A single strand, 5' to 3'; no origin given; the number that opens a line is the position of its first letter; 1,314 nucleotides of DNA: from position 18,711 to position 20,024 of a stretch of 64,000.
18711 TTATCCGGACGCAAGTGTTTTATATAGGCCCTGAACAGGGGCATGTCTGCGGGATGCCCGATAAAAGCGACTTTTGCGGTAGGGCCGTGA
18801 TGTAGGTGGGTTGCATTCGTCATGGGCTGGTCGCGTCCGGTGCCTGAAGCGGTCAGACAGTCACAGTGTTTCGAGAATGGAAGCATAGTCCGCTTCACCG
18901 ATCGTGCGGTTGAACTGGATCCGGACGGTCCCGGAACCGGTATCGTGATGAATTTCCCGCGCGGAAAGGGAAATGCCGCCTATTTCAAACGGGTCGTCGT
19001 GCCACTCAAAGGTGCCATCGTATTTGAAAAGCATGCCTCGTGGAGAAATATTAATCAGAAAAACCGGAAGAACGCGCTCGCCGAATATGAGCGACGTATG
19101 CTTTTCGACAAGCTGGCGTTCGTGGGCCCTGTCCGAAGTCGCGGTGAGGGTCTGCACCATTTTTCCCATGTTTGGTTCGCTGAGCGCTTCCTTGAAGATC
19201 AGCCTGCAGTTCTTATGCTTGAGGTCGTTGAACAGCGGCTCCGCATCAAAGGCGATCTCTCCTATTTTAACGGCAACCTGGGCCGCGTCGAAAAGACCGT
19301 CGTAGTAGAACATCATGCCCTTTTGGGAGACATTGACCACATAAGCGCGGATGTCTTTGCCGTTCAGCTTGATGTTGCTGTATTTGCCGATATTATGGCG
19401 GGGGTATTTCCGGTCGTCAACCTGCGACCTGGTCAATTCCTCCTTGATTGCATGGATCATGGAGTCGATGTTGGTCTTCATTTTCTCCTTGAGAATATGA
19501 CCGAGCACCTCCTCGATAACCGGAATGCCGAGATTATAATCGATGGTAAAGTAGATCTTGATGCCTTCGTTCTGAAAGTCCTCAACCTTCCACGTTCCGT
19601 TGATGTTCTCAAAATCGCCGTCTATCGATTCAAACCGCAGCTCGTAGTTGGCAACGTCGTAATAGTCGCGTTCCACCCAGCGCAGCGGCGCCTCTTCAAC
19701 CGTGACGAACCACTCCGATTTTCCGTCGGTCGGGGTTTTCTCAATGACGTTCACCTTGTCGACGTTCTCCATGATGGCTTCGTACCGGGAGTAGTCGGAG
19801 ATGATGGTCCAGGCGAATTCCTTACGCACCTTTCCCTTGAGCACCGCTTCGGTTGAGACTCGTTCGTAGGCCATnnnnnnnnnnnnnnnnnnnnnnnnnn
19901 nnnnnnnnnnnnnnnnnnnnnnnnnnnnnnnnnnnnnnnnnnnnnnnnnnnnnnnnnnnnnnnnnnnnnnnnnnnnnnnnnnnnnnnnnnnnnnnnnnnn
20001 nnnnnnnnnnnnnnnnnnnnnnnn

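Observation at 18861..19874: SRPBCC ligand-binding domain fused to two canonical PilZ domains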

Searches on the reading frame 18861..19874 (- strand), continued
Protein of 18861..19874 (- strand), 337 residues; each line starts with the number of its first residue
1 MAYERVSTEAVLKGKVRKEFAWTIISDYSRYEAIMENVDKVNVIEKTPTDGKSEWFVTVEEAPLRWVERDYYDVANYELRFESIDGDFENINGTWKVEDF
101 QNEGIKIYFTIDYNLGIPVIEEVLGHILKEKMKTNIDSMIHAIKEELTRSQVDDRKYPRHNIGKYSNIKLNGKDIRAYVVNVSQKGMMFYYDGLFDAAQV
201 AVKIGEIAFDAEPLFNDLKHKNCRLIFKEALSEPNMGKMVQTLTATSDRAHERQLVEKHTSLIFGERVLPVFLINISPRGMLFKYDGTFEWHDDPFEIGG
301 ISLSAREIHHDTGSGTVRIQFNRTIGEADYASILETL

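Call 57: find_encoding_contigs(protein=P0114, flank=8000, max_places=2)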
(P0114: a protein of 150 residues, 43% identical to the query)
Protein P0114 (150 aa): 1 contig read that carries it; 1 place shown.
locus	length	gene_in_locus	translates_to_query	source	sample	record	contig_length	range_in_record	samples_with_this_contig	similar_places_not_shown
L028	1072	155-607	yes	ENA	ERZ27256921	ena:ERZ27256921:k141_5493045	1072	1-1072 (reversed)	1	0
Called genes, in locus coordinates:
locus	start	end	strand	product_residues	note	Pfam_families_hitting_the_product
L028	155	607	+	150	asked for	PF10604:Polyketide_cyc2, PF03364:Polyketide_cyc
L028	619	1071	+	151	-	?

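Call 60: search_protein_families(library=pfam, proteins=[L024:3788-5461:+, L024:7683-8504:+, L024:8737-10704:+, L024:10730-11146:+, L024:11606-12919:-, L020:2094-2900:+, L020:3031-4380:+, L020:4380-5663:+, L020:5765-6514:+, L020:6515-7732:+], max_evalue=0.001)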
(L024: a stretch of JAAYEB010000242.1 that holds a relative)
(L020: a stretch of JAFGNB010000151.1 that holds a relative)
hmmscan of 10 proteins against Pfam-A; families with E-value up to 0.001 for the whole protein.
L024:3788-5461:+ (557 aa): 0 families

L024:7683-8504:+ (273 aa): 2 families
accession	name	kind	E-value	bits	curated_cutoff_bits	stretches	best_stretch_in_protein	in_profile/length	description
PF03364.25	Polyketide_cyc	-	2.1e-10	41.4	23.4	1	20-134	8-123/126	Polyketide cyclase / dehydrase and lipid transport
PF07238.19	PilZ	-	0.00045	20.9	22.5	1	151-201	2-50/102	PilZ domain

L024:8737-10704:+ (655 aa): 3 families
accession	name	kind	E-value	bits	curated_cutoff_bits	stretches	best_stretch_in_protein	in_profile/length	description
PF07195.17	FliD_C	-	1e-40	140.1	25.4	1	332-641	1-235/236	Flagellar hook-associated protein 2 C-terminus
PF02465.23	FliD_N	-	2.7e-21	76.5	24.8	1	9-104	1-96/97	Flagellar hook-associated protein 2 N-terminus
PF07196.18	Flagellin_IN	-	2.2e-05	25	22.7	1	131-186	12-55/55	Flagellin hook IN motif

L024:10730-11146:+ (138 aa): 1 family
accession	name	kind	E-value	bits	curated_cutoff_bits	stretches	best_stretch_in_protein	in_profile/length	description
PF02561.19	FliS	-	1.3e-31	109.7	26.7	1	6-117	1-112/115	Flagellar protein FliS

L024:11606-12919:- (437 aa): 4 families
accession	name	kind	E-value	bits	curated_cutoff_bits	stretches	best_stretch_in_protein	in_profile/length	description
PF13393.11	tRNA-synt_His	-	1.1e-47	163.3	25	1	19-323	1-303/308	Histidyl-tRNA synthetase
PF03129.25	HGTP_anticodon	-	9.5e-10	39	21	1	361-435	19-93/94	Anticodon binding domain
PF00587.30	tRNA-synt_2b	-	1.7e-07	31.9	29.3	1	74-163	1-96/179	tRNA synthetase class II core domain (G, H, P, S and T)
PF01409.25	tRNA-synt_2d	-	2.2e-06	27.8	19.8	1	51-160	46-151/246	tRNA synthetases class II core domain (F)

L020:2094-2900:+ (268 aa): 2 families
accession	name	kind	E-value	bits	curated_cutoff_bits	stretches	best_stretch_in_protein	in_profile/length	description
PF13712.12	Glyco_tranf_2_5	-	1e-31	110.8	27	1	19-232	2-210/210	Glycosyltransferase like family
PF00535.33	Glycos_transf_2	-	2.7e-05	24.6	23.3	1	48-106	55-113/168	Glycosyl transferase family 2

L020:3031-4380:+ (449 aa): 1 family
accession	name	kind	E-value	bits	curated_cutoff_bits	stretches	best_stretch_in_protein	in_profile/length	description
PF02321.23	OEP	-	5.8e-39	134.3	22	2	254-432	16-187/187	Outer membrane efflux protein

L020:4380-5663:+ (427 aa): 2 families
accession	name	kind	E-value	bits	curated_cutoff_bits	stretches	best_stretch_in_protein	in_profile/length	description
PF16576.10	HlyD_D23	-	7.5e-26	91.2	30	1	62-283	18-214/214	Barrel-sandwich domain of CusB or HlyD membrane-fusion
PF13437.12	HlyD_3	-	1.6e-12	48.5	22.2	1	173-280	1-106/106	HlyD family secretion protein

L020:5765-6514:+ (249 aa): 4 families
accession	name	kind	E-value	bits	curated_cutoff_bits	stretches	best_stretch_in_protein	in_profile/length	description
PF00005.33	ABC_tran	-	5.7e-35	121.3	25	1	24-173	1-136/137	ABC transporter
PF02463.25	SMC_N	-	9.9e-08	32.1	40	1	34-217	24-211/220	RecF/RecN/SMC N terminal domain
PF13555.12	AAA_29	-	0.00022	21.3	27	1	26-52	14-40/61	P-loop containing region of AAA domain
PF13304.12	AAA_21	-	0.0004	21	27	0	36-57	1-22/304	AAA domain, putative AbiEii toxin, Type IV TA system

L020:6515-7732:+ (405 aa): 2 families
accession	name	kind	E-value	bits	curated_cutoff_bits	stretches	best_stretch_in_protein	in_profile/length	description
PF12704.14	MacB_PCD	-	1.4e-50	172.9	27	1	21-244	1-206/207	MacB-like periplasmic core domain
PF02687.27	FtsX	-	4.2e-19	69.2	25.5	1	285-398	2-120/120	FtsX-like permease C-terminal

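Call 69: search_protein_families(library=ncbifam, proteins=[L001:15357-17129:+, L001:12624-13985:+, L001:8887-9999:+, L001:13993-15294:-], max_evalue=1e-10)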
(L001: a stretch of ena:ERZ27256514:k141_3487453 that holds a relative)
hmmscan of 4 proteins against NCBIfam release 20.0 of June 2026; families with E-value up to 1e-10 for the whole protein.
L001:15357-17129:+ (590 aa): 49 families (the best 25 are shown)
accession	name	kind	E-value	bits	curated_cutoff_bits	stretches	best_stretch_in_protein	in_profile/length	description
NF004919.0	PRK06276.1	equivalog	2.2e-86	290.5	866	1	6-568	4-559/582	acetolactate synthase large subunit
NF006187.0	PRK08322.1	equivalog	3.2e-84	283.3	509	1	4-548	3-529/548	acetolactate synthase large subunit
TIGR00118.1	acolac_lg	equivalog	2.9e-83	280.2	538.35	1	4-560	2-548/557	biosynthetic-type acetolactate synthase large subunit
NF004710.0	PRK06048.1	equivalog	2e-76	257.6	976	1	2-569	7-559/561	acetolactate synthase large subunit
NF006377.0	PRK08611.1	equivalog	2.2e-73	247.8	742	1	2-552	3-534/576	pyruvate oxidase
NF006052.0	PRK08199.1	subfamily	9.9e-70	235.4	539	1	3-554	8-544/559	thiamine pyrophosphate protein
NF006378.0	PRK08617.1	equivalog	1.5e-69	234.8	510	1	4-550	9-541/556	acetolactate synthase AlsS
NF006319.0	PRK08527.1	equivalog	1.3e-68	231.9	905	1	1-560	2-552/565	acetolactate synthase large subunit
NF006524.0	PRK08978.1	equivalog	4.5e-66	223.3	738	1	5-557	3-535/548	acetolactate synthase 2 catalytic subunit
NF006122.0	PRK08266.1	subfamily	8e-65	219.3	571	1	2-552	3-529/543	hypothetical protein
NF005039.0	PRK06456.1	equivalog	6e-63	213.2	868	1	4-558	3-556/572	acetolactate synthase large subunit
NF005651.0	PRK07418.1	subfamily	1.8e-62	211.4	942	1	2-550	18-562/617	acetolactate synthase large subunit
NF005860.0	PRK07789.1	equivalog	2e-60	204.8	881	1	2-530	33-564/615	acetolactate synthase large subunit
TIGR02720.1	pyruv_oxi_spxB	equivalog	1.4e-59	202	637.85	1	7-554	3-538/575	pyruvate oxidase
NF005040.0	PRK06457.1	equivalog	2e-59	201.4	788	1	4-557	3-527/549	pyruvate dehydrogenase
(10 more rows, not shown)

L001:12624-13985:+ (453 aa): 81 families (the best 25 are shown)
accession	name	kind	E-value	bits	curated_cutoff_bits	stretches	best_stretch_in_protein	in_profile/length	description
NF004837.0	PRK06187.1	subfamily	1.2e-61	208.6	476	1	126-453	169-502/531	long-chain-fatty-acid--CoA ligase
NF009233.0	PRK12583.1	subfamily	6.4e-52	176.7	832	1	119-453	194-530/558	fatty acid CoA ligase family protein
NF002966.0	PRK03640.1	equivalog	6e-51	173.5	556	1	13-453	21-460/483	o-succinylbenzoate--CoA ligase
NF006523.0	PRK08974.1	equivalog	1.1e-50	172.3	884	1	127-452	206-532/561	long-chain-fatty-acid--CoA ligase FadD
NF052269.1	Staph_lig_FadD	equivalog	1.2e-50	172.3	650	1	17-451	25-471/499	long-chain-fatty-acid--CoA ligase FadD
TIGR01923.1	menE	equivalog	1.8e-49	168.8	330.15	1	28-452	8-425/442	o-succinylbenzoate--CoA ligase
NF006181.0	PRK08314.1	subfamily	1.8e-49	168.4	705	1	123-453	200-534/563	long-chain-fatty-acid--CoA ligase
NF004114.0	PRK05605.1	equivalog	2.8e-49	167.9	766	1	120-451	214-547/575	long-chain-fatty-acid--CoA ligase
NF004229.0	PRK05677.1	subfamily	4.8e-46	157.4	879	1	126-452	206-534/563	long-chain-fatty-acid--CoA ligase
NF005220.0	PRK06710.1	equivalog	5.7e-46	156.8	1116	1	127-452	206-532/563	long-chain-fatty-acid--CoA ligase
NF005307.0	PRK06839.1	equivalog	2e-45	155.4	748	1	115-452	137-472/496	o-succinylbenzoate--CoA ligase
NF005801.1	PRK07656.1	equivalog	1.4e-44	152.6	657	1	125-453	162-483/500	FadD3 family acyl-CoA ligase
NF006442.0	PRK08751.1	equivalog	8.5e-44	149.8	1023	1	127-452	208-537/560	long-chain fatty acid--CoA ligase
NF005463.0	PRK07059.1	subfamily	2.8e-43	148.2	869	1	124-452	201-535/557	long-chain-fatty-acid--CoA ligase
NF005857.1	PRK07786.1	exception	4.1e-42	144.3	733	1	129-452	168-491/513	fatty-acid--CoA ligase FadD5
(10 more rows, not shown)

L001:8887-9999:+ (370 aa): 83 families (the best 25 are shown)
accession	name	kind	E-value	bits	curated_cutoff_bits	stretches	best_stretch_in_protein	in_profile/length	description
TIGR02956.1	TMAO_torS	equivalog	2.5e-36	125.2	676.5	1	147-355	472-672/967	TMAO reductase system sensor histidine kinase/response regulator TorS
NF041880.1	EPS_EpsF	equivalog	5.6e-33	114.2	900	1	139-352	274-478/492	response regulator EpsF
NF041832.1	near_NosP_CTERM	subfamily_domain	1.4e-32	113.2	400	1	147-353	15-213/370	NahK/ErcS family hybrid sensor histidine kinase/response regulator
NF008302.0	PRK11091.1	equivalog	2.1e-30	105.6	838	1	145-364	289-503/779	aerobic respiration two-component sensor histidine kinase ArcB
NF041947.1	LuxQ_Vibrio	equivalog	3.9e-28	97.8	1200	1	134-360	467-690/843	quorum-sensing autoinducer 2 sensor kinase/phosphatase LuxQ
NF046044.1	PnpS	equivalog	2.1e-26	92.8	400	1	124-355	155-381/390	two-component system histidine kinase PnpS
NF008312.0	PRK11100.1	equivalog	2.7e-26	92.5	356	1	142-353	259-462/477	two-component system sensor histidine kinase CreC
TIGR01386.1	cztS_silS_copS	subfamily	3.3e-26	92.3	292.55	1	147-361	249-453/457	heavy metal sensor histidine kinase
NF006800.0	PRK09303.1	equivalog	1.9e-25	89.6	342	1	144-363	156-374/383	histidine kinase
NF008318.0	PRK11107.1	equivalog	4.9e-25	87.8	890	1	139-364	293-516/920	two-component sensor histidine kinase BarA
NF011874.0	PRK15347.1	equivalog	8.3e-25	87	852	1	146-355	405-604/921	two component system sensor kinase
TIGR02966.1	phoR_proteo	equivalog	8.5e-25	87.5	334.2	1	113-353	88-323/333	phosphate regulon sensor histidine kinase PhoR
NF007793.0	PRK10490.1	equivalog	1.1e-23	83.3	1123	1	143-353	668-870/895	two-component system sensor histidine kinase KdpD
NF047874.1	MASE3_PAS_HK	subfamily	3.8e-23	82.1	560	1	131-354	390-614/655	MASE3 domain-containing sensor histidine kinase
NF008099.0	PRK10841.1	equivalog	1.9e-22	78.9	920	1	140-355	471-680/949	two-component system sensor histidine kinase RcsC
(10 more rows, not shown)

L001:13993-15294:- (433 aa): 10 families
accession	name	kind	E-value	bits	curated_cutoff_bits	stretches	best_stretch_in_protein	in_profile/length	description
TIGR02026.1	BchE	equivalog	2.1e-26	92.9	481.35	1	173-428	194-445/497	magnesium-protoporphyrin IX monomethyl ester anaerobic oxidative cyclase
TIGR03471.1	HpnJ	equivalog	3.2e-22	79.1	577.6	1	174-373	198-392/472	hopanoid biosynthesis associated radical SAM protein HpnJ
NF050148.1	rSAM_ApyD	equivalog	4e-21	75.1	750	1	54-363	58-389/645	RiPP biosynthesis radical SAM protein ApyD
TIGR04479.1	bcpD_PhpK_rSAM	subfamily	4.2e-20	71.6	600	1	152-344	220-408/504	PhpK family radical SAM P-methyltransferase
TIGR04072.2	rSAM_ladder_B12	equivalog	1.5e-18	66.6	360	1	83-401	82-403/443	lipid biosynthesis B12-binding/radical SAM protein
TIGR04013.1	B12_SAM_MJ_1487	hypoth_equivalog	7.4e-18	64.6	251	1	61-214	33-192/382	TIGR04013 family B12-binding domain/radical SAM domain-containing protein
TIGR04014.1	B12_SAM_MJ_0865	equivalog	2e-17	63.1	360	1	90-371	60-362/434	methyl-coenzyme M reductase glutamine C-methyltransferase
TIGR04367.1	HpnR_B12_rSAM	equivalog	3e-17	62.3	650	1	176-413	189-416/490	hopanoid C-3 methylase HpnR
NF038361.1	rSAM_Sden_1168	equivalog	1.1e-14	53.9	575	1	173-369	282-475/560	Sden_1168 family B12-binding radical SAM P-methyltransferase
NF033070.1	rSAM_AprD4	equivalog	2.1e-13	50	500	1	77-420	95-445/456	AprD4 family radical SAM diol-dehydratase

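Call 75: list_cluster_members(proteins=[P0002, P0003, P0021, P0054])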
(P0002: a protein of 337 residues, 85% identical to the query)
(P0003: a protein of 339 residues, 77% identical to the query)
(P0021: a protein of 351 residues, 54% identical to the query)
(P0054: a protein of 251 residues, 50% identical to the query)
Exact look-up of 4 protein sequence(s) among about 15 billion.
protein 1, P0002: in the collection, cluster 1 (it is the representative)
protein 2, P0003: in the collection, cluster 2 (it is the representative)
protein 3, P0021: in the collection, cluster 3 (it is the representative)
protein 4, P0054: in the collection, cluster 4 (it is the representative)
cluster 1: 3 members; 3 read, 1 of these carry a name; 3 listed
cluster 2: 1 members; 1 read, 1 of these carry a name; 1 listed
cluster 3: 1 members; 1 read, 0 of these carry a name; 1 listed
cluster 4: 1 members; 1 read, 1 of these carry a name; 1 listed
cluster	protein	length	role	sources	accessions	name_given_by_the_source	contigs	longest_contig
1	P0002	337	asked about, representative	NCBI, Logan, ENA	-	-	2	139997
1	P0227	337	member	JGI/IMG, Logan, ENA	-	ribosome-associated toxin RatA of RatAB toxin-antitoxin module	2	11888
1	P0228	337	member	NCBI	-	-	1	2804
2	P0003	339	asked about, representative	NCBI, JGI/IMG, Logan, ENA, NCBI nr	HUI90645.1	MAG TPA: SRPBCC family protein [Chitinivibrionales bacterium] | SRPBCC family protein [Chitinivibrionales bacterium]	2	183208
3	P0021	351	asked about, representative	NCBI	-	-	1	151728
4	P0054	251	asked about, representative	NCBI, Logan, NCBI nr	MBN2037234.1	MAG: SRPBCC family protein [Chitinispirillaceae bacterium] | SRPBCC family protein [Chitinispirillaceae bacterium]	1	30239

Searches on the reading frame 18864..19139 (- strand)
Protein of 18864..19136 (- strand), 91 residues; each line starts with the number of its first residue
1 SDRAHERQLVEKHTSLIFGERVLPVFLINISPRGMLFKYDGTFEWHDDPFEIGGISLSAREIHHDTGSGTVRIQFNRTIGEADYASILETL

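Call 9: search_protein_families(library=pfam, proteins=[window:18864-19136:-], max_evalue=10)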
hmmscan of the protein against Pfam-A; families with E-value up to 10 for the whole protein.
seq(91 aa): 1 family
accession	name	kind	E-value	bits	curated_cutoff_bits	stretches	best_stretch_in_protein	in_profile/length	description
PF07238.19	PilZ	-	0.07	13.9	22.5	1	3-53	3-47/102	PilZ domain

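Call 40: search_solved_structures(query=A2, max_evalue=10, show_alignments=2)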
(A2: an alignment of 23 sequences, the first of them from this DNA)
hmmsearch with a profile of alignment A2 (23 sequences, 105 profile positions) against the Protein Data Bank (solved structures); distinct sequences matched with E-value up to 10: 5.
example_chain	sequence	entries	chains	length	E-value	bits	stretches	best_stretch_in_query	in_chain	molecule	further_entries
5xly_B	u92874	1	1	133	0.081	16.2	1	3-43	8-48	Cyclic diguanosine monophosphate-binding protein PA4608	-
5y4r_D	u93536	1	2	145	0.097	15.9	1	3-43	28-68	Cyclic diguanosine monophosphate-binding protein PA4608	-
2l74_A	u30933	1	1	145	0.098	15.9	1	3-43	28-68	Putative uncharacterized protein PA4608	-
1ywu_A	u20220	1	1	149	0.1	15.9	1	3-43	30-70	hypothetical protein PA4608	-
2j42_A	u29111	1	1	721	0.27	14.5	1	44-96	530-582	C2 TOXIN COMPONENT-II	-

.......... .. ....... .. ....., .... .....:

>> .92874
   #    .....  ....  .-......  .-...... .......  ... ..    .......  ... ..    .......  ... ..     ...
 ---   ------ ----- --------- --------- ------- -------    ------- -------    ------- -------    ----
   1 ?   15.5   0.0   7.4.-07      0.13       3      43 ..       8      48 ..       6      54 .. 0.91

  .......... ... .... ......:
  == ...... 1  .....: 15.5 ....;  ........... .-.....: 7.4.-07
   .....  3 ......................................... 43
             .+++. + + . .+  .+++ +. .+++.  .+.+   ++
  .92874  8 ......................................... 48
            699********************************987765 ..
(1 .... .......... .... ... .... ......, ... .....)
